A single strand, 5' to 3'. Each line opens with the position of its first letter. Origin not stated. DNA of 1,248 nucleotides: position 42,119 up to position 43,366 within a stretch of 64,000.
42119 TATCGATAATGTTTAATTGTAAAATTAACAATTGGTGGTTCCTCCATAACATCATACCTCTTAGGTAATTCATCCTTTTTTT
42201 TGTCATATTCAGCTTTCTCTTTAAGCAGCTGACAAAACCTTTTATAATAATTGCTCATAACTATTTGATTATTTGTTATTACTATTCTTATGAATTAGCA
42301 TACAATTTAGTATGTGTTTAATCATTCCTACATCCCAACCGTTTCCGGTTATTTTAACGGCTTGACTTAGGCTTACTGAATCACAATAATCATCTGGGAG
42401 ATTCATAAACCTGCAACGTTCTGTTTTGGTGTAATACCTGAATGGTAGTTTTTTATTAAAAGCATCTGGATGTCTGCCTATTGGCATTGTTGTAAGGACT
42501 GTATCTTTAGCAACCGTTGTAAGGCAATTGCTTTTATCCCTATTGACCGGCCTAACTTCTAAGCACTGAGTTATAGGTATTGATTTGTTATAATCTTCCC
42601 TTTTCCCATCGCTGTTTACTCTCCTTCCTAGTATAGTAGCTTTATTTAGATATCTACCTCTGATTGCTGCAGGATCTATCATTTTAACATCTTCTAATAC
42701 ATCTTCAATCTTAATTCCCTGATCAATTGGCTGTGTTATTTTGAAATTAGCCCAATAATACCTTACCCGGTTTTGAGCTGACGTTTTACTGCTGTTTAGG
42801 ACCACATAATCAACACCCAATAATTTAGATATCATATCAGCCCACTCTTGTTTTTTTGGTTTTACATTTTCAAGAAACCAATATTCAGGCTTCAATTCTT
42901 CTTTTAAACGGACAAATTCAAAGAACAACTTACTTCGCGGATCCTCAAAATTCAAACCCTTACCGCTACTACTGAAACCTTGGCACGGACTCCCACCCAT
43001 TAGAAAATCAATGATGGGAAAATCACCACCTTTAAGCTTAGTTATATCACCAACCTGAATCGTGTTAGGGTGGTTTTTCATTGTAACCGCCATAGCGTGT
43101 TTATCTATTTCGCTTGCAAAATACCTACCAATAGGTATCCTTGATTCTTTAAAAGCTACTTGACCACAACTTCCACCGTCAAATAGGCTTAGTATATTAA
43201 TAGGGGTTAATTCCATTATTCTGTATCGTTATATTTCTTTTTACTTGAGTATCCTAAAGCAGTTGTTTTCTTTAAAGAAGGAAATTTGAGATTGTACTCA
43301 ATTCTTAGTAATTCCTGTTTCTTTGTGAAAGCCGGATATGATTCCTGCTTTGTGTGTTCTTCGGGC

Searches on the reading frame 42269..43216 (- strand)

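Call 33: search_protein_families(library=phrogs, proteins=[window:42269-43216:-], max_evalue=0.001)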
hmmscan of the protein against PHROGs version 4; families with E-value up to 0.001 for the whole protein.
window:42269-43216:- (315 aa): 5 families
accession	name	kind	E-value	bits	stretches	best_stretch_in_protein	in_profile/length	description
phrog_116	-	other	3.8e-59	201.8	1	2-312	204-495/779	DNA methyltransferase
phrog_363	-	other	1.9e-27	97.3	1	3-139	51-190/327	DNA methyltransferase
phrog_17284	-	unknown function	1.4e-12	48.4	2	253-314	153-218/245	-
phrog_864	-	DNA, RNA and nucleotide metabolism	0.00024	20.7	1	69-120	696-747/1064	DNA primase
phrog_5999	-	other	0.00077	20.5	0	34-101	30-103/109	DNA methyltransferase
